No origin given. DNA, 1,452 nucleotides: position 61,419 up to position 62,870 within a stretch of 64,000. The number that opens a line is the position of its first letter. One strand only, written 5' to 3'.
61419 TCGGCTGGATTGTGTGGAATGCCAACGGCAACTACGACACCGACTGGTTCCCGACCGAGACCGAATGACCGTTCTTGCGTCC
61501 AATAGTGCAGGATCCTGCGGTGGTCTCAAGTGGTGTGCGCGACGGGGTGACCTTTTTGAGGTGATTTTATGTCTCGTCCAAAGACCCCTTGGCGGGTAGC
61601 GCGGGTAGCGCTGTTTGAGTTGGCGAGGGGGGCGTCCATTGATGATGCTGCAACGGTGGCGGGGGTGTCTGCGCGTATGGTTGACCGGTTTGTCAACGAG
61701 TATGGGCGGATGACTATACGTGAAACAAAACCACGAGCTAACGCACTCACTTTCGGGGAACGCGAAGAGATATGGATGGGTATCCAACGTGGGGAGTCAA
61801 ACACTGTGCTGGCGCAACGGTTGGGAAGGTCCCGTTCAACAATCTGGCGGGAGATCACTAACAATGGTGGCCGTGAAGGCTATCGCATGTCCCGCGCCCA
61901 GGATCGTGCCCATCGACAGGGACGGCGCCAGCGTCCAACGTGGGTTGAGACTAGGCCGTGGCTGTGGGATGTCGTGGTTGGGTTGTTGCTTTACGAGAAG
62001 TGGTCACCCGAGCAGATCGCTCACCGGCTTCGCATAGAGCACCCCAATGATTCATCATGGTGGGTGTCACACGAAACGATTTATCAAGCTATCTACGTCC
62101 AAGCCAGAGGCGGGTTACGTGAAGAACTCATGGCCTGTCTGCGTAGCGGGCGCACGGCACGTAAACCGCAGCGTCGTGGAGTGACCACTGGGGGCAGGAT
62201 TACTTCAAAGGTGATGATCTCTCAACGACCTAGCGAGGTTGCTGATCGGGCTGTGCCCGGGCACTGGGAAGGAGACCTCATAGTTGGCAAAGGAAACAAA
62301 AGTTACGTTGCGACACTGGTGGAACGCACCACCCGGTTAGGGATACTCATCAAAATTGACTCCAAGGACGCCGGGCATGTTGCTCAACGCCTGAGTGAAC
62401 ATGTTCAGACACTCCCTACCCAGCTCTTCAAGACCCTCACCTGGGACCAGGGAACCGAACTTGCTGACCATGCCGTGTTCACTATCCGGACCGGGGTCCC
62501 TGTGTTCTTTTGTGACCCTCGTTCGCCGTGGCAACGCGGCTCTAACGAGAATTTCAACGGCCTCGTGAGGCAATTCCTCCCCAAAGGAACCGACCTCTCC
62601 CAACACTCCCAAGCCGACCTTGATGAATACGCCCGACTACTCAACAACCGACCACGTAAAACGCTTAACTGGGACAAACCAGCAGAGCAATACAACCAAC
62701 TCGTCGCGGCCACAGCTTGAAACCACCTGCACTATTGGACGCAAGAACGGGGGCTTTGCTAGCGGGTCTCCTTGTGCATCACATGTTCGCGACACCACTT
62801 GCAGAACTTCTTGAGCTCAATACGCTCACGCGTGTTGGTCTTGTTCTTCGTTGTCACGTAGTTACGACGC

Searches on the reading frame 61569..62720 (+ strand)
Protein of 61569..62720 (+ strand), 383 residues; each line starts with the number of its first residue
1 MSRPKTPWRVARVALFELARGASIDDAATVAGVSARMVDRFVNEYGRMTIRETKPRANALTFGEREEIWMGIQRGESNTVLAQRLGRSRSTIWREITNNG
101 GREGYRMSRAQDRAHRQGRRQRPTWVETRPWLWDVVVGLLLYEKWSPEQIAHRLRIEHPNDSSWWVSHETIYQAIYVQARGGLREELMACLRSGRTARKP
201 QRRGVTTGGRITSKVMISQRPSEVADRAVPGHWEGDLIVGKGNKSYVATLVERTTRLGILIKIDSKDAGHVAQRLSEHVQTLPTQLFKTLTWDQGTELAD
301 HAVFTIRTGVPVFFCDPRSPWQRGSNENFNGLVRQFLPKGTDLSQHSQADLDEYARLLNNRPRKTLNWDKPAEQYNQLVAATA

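Call 60: find_encoding_contigs(protein=window:61569-62720:+, flank=1500, max_places=10)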
Protein window:61569-62720:+ (383 aa): 6 contigs read that carry it; 6 places shown.
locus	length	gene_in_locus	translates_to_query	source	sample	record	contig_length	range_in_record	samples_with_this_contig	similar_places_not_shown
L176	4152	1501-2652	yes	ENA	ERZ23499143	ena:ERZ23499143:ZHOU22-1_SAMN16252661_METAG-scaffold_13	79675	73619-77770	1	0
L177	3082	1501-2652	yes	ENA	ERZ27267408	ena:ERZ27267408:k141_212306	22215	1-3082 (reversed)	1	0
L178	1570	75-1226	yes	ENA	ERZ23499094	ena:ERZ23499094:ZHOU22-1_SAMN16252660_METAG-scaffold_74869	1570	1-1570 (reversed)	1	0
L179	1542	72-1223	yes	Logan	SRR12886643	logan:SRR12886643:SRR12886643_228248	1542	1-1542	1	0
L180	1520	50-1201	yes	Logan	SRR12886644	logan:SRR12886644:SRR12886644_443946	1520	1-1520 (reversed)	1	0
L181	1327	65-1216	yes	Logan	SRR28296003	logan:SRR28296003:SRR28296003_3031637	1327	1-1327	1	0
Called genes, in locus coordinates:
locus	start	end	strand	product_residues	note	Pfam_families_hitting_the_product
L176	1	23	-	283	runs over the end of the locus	PF13452:FAS1_DH_region (weak), PF01575:MaoC_dehydratas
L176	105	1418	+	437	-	PF13200:DUF4015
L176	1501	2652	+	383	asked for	PF13384:HTH_23 (faint), PF13551:HTH_29 (faint), PF13936:HTH_38, PF00665:rve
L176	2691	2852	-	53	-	PF00471:Ribosomal_L33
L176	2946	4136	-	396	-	PF00009:GTP_EFTU, PF03144:GTP_EFTU_D2, PF03143:GTP_EFTU_D3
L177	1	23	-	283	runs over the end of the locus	PF13452:FAS1_DH_region (weak), PF01575:MaoC_dehydratas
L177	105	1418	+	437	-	PF13200:DUF4015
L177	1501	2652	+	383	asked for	PF13384:HTH_23 (faint), PF13551:HTH_29 (faint), PF13936:HTH_38, PF00665:rve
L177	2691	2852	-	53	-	PF00471:Ribosomal_L33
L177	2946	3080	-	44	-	?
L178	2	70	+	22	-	?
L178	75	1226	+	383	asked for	PF13384:HTH_23 (faint), PF13551:HTH_29 (faint), PF13936:HTH_38, PF00665:rve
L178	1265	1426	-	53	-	PF00471:Ribosomal_L33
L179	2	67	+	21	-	?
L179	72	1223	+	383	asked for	PF13384:HTH_23 (faint), PF13551:HTH_29 (faint), PF13936:HTH_38, PF00665:rve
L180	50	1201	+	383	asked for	PF13384:HTH_23 (faint), PF13551:HTH_29 (faint), PF13936:HTH_38, PF00665:rve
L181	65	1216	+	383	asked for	PF13384:HTH_23 (faint), PF13551:HTH_29 (faint), PF13936:HTH_38, PF00665:rve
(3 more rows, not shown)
